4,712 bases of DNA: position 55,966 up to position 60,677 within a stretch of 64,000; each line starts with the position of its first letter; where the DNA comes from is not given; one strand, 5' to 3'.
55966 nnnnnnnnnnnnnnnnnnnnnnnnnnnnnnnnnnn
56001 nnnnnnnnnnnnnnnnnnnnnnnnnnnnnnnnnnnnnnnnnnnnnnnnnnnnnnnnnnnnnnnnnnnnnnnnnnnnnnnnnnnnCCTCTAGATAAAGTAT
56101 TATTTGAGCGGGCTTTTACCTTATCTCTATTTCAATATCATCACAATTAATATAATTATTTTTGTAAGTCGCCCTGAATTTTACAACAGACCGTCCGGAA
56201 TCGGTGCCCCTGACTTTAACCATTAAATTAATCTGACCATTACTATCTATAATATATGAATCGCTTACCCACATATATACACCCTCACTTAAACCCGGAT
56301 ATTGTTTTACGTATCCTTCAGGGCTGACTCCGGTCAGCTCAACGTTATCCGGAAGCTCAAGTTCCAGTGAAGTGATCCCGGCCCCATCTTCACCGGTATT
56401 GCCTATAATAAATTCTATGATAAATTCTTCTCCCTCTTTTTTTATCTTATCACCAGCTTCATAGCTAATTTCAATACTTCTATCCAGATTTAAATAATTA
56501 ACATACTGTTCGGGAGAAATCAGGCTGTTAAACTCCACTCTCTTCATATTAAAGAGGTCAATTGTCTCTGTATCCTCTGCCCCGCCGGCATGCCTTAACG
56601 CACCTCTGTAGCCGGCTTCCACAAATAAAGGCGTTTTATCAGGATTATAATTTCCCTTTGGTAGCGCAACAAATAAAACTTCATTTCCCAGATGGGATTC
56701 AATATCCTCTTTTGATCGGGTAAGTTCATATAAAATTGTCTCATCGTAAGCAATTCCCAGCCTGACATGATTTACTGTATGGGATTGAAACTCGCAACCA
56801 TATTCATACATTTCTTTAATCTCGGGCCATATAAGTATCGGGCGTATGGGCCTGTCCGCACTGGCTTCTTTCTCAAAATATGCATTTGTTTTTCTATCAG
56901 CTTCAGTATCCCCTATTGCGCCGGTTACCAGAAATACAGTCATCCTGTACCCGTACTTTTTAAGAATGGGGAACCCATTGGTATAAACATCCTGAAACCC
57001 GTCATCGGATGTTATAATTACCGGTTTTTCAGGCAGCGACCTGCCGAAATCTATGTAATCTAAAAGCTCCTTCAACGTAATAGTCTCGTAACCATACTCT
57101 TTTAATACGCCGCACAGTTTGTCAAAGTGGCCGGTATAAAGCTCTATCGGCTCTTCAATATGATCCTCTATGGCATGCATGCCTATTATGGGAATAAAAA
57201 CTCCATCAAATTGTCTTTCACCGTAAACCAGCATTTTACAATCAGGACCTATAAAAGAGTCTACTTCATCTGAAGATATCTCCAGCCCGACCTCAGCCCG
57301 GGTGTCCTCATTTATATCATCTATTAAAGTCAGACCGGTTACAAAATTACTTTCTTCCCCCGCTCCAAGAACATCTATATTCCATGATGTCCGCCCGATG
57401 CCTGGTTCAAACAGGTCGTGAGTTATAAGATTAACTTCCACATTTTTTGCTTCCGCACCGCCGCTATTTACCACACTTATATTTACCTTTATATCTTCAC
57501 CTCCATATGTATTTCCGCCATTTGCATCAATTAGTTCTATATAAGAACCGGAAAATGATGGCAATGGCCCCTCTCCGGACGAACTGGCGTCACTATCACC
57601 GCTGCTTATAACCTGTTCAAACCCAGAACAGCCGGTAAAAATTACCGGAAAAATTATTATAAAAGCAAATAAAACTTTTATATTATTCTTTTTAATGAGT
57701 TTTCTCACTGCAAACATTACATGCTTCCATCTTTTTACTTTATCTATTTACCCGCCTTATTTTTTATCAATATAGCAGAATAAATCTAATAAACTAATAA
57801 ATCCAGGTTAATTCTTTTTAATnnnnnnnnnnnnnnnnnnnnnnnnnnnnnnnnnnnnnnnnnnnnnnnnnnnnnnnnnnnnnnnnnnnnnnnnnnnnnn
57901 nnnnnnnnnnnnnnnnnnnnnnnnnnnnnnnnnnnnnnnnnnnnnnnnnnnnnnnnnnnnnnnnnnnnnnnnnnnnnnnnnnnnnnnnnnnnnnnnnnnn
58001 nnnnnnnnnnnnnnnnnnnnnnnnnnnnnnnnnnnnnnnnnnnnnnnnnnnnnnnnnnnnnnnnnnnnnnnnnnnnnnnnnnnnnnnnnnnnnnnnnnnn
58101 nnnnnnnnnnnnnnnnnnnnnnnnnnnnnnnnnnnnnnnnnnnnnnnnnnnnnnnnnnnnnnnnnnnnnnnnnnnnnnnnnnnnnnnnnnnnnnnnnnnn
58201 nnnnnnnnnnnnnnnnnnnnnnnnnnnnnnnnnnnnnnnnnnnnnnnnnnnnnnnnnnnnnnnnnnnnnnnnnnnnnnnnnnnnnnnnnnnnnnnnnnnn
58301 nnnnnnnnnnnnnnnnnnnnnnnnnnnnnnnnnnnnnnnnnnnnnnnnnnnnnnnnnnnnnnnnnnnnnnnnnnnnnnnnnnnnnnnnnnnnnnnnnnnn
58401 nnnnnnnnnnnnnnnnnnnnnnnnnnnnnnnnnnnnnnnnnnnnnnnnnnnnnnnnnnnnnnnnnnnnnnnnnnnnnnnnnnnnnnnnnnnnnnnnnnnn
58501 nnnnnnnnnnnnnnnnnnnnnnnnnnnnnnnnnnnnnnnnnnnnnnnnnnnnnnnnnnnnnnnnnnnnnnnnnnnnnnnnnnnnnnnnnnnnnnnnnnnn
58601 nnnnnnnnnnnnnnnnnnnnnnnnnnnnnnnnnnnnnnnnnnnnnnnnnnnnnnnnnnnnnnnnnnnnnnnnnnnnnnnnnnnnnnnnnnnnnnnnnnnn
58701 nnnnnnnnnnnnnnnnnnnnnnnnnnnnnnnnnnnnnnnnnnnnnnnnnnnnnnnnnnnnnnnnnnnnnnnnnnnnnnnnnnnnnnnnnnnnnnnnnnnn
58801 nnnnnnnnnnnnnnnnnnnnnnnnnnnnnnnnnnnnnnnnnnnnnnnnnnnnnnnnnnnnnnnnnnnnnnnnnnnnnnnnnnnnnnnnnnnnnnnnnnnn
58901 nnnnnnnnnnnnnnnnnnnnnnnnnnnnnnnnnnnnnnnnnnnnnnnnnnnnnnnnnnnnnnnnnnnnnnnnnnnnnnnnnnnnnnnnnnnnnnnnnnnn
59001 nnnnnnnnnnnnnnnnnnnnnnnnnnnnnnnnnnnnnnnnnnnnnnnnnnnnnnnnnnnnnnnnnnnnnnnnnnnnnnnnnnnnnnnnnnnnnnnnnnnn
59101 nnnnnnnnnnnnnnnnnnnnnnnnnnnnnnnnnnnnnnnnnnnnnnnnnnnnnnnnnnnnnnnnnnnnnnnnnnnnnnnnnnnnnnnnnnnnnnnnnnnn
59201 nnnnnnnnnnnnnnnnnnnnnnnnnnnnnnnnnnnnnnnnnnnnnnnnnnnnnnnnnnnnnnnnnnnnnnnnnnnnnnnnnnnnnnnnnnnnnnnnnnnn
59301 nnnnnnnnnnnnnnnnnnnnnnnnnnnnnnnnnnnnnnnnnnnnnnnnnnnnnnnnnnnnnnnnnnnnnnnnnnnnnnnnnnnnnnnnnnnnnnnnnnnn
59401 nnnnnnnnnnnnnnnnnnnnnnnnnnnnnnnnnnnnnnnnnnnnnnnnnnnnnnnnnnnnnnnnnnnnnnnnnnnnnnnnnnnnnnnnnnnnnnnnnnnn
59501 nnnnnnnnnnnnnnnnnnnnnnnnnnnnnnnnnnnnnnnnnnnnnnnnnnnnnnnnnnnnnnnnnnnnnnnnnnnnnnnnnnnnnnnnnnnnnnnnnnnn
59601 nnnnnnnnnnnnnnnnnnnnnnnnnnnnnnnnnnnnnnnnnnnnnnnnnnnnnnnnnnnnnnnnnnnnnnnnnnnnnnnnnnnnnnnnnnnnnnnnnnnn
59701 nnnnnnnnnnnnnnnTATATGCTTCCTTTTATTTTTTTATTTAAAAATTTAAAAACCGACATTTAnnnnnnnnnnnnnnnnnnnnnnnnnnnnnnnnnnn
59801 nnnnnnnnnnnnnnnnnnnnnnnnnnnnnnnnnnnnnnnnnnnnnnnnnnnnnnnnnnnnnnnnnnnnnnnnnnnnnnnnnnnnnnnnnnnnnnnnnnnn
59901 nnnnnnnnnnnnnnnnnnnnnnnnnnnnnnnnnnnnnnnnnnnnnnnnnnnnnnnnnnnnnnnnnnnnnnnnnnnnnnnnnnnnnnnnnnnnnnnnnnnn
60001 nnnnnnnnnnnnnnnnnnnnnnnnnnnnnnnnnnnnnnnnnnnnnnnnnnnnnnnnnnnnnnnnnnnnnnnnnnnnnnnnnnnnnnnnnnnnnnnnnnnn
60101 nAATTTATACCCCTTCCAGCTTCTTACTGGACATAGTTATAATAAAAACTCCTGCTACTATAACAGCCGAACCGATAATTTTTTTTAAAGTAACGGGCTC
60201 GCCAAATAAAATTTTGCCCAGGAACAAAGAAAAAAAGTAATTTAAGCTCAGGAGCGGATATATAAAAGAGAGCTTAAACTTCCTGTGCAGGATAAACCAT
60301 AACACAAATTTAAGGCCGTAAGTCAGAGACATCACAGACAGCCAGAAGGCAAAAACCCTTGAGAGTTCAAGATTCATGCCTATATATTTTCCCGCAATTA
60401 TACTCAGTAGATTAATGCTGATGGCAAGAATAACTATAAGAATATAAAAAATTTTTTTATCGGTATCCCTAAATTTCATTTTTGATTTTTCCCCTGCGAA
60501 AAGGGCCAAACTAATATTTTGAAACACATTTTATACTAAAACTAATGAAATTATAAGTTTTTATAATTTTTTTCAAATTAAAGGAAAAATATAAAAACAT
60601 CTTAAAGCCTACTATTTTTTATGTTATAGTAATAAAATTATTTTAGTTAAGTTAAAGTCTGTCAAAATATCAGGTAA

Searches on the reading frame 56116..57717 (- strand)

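Call 8: search_protein_families(library=pfam, proteins=[window:56116-57717:-], max_evalue=0.001)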
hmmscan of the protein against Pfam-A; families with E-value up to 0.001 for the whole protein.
window:56116-57717:- (533 aa): 2 families
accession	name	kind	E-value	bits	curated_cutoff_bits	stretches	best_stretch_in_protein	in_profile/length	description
PF01522.26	Polysacc_deac_1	-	1.5e-23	83.5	23.1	1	227-372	3-123/124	Polysaccharide deacetylase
PF07705.17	CARDB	-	6.4e-05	23.5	22.7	0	67-128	12-68/101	CARDB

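Call 9: search_protein_families(library=ncbifam, proteins=[window:56116-57717:-], max_evalue=0.1)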
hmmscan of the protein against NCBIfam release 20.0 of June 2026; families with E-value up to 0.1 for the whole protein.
window:56116-57717:- (533 aa): 6 families
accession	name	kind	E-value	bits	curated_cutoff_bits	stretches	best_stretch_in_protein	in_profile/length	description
TIGR03938.2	deacetyl_PgaB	equivalog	6.3e-19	67.7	321.9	1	177-316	5-144/621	poly-beta-1,6-N-acetyl-D-glucosamine N-deacetylase PgaB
NF011177.0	PRK14582.1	equivalog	1.2e-12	47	923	1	153-317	27-188/671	poly-beta-1,6-N-acetyl-D-glucosamine N-deacetylase PgaB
TIGR03933.1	PIA_icaB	equivalog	9.3e-12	45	248.35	1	199-368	41-202/245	intercellular adhesin biosynthesis polysaccharide N-deacetylase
NF011176.0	PRK14581.1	equivalog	4.5e-11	41.6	1091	1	149-317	23-188/673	poly-beta-1,6-N-acetyl-D-glucosamine N-deacetylase PgaB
TIGR02764.1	spore_ybaN_pdaB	equivalog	1.6e-05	24.7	237.4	1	300-370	51-121/191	polysaccharide deacetylase family sporulation protein PdaB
TIGR02884.1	spore_pdaA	equivalog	0.0068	16.1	298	0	300-370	82-153/224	delta-lactam-biosynthetic de-N-acetylase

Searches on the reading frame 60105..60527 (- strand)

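Call 69: search_protein_families(library=ncbifam, proteins=[window:60105-60527:-], max_evalue=0.01)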
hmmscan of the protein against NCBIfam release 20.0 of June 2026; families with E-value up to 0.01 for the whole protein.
window:60105-60527:- (140 aa): 4 families
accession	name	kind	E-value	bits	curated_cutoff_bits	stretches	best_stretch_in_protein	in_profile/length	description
NF011625.2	PRK15051.1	equivalog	1.3e-10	41.4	92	1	29-131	7-108/111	4-amino-4-deoxy-L-arabinose-phosphoundecaprenol flippase subunit ArnE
NF002816.2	PRK02971.1-2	equivalog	3.5e-09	37.2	99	1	66-132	50-118/120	4-amino-4-deoxy-L-arabinose-phosphoundecaprenol flippase subunit ArnF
TIGR03340.1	phn_DUF6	hypoth_equivalog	1.1e-05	25.3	288.15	1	20-130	171-281/281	phosphonate utilization associated putative membrane protein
NF051482.1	EbrB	exception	0.004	17.8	160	1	42-133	10-104/105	SMR family multidrug efflux transporter EbrB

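Call 70: search_protein_families(library=pfam, proteins=[window:60105-60527:-], max_evalue=0.1)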
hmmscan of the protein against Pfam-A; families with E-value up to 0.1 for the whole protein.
window:60105-60527:- (140 aa): 1 family
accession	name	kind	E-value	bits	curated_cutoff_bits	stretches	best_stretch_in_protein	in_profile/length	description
PF00892.27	EamA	-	2.6e-06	28.2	28.2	1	32-131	37-134/135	EamA-like transporter family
